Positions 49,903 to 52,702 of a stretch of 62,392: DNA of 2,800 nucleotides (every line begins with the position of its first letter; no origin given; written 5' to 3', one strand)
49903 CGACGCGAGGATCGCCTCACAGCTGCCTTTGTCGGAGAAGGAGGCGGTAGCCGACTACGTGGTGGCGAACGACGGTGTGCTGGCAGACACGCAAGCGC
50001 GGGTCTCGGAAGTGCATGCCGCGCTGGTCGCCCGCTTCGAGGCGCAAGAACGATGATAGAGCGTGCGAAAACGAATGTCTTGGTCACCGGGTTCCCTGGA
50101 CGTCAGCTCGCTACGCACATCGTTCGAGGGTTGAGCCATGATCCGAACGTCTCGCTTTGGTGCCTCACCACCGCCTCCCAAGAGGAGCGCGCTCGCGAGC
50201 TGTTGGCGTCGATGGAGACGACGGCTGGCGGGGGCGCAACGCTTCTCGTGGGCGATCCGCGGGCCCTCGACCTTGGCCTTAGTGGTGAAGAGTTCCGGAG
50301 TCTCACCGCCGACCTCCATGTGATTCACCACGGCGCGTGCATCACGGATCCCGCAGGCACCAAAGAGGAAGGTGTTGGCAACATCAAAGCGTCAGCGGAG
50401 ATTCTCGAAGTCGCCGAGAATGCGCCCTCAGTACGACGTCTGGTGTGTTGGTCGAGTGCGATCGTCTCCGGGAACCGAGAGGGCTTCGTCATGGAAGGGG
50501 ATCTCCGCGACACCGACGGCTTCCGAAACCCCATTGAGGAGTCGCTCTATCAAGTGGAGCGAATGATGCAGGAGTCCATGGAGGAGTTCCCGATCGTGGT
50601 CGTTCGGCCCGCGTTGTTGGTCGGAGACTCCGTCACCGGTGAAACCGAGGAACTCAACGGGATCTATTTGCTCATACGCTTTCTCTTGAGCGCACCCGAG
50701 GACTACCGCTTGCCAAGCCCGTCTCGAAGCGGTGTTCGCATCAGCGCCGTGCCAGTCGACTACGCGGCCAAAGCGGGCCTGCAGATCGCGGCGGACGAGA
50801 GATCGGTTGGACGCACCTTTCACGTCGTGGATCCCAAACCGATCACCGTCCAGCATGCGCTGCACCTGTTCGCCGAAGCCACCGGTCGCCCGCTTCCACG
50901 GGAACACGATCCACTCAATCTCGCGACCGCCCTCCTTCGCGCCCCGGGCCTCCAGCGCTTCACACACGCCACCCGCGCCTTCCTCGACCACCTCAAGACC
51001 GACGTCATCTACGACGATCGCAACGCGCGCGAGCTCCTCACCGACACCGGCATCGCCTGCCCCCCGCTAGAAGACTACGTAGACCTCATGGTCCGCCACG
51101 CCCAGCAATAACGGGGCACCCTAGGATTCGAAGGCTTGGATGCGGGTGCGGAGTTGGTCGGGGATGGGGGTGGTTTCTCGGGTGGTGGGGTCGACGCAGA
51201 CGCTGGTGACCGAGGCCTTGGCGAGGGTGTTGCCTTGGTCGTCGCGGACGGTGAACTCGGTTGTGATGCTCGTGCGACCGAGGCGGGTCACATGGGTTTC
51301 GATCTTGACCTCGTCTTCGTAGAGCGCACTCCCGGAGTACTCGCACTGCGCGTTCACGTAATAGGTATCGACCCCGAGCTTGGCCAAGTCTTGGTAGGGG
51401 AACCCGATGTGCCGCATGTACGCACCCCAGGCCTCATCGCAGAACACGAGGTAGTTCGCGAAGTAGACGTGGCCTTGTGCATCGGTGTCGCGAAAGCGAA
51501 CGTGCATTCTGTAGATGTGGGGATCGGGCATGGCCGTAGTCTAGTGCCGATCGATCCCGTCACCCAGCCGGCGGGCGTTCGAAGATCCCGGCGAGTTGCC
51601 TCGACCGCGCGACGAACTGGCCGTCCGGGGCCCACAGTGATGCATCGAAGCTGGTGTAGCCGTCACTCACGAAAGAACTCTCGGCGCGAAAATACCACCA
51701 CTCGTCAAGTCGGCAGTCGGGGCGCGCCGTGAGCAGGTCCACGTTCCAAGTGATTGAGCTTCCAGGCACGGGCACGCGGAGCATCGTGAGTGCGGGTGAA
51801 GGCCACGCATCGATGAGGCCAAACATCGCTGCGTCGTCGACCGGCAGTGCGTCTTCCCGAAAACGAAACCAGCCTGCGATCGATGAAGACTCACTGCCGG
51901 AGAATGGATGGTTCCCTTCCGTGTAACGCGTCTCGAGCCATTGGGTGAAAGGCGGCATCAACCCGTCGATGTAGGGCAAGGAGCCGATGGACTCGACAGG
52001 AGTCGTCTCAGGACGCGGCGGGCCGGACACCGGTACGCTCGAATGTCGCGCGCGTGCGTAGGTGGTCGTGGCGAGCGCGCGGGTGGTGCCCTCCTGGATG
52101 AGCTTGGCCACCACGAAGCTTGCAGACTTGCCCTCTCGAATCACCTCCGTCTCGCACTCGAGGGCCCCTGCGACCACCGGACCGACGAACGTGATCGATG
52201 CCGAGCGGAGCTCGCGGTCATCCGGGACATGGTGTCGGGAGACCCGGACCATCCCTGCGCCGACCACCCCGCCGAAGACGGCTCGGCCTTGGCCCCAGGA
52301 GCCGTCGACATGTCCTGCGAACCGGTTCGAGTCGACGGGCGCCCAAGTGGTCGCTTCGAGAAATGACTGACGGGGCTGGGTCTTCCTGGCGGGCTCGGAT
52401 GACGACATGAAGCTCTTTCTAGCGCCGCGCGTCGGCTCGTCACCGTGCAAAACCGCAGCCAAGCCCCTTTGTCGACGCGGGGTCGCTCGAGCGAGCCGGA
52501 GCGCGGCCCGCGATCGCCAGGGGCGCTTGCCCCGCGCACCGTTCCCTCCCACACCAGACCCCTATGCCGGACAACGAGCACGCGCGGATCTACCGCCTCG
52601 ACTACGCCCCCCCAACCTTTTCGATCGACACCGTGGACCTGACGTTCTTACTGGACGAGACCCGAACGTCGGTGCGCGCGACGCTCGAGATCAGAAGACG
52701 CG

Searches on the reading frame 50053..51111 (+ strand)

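Call 31: search_protein_families(library=pfam, proteins=[window:50053-51111:+])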
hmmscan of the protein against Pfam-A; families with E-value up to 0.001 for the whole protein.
window:50053-51111:+ (352 aa): 1 family
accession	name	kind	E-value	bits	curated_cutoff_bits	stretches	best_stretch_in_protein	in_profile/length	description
PF07993.18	NAD_binding_4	-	2.1e-18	66.9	20.1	1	12-241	5-257/258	Male sterility protein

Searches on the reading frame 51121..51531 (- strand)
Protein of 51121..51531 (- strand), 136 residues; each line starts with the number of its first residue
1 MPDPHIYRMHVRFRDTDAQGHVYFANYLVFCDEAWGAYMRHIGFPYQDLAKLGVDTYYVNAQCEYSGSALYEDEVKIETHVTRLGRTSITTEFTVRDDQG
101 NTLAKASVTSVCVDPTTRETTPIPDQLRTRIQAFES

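Call 31: search_protein_families(library=pfam, proteins=[window:51121-51531:-])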
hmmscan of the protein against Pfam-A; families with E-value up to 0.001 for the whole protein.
window:51121-51531:- (136 aa): 3 families
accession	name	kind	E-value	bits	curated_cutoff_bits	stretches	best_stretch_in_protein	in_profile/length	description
PF13279.12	4HBT_2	-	1.1e-20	74.7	25.5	1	11-129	1-120/122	Thioesterase-like superfamily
PF03061.28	4HBT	-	1.7e-15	57.5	20.6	1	19-103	1-78/79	Thioesterase superfamily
PF01643.23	Acyl-ACP_TE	-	1.2e-06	28.7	23.7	1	10-129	9-129/131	Acyl-ACP thioesterase N-terminal domain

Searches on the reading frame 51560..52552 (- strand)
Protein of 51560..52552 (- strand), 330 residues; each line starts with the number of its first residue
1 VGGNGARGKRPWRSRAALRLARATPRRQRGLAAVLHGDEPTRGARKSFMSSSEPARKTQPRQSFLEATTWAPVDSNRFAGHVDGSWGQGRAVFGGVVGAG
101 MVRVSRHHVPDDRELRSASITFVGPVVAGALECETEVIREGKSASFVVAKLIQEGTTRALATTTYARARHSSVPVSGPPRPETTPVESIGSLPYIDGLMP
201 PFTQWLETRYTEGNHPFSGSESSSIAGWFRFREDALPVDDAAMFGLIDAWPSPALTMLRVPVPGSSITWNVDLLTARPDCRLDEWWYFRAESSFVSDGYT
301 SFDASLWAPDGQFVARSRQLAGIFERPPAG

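Call 31: search_protein_families(library=pfam, proteins=[window:51560-52552:-])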
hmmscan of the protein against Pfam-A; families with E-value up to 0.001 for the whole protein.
window:51560-52552:- (330 aa): 2 families
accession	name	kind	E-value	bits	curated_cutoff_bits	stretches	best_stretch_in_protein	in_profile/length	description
PF20789.3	4HBT_3C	-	1.4e-25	90.6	24.1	1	193-321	8-138/140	Acyl-CoA thioesterase C-terminal domain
PF13622.12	4HBT_3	-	7.9e-19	68.1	24.3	1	83-165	2-82/83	Acyl-CoA thioesterase N-terminal domain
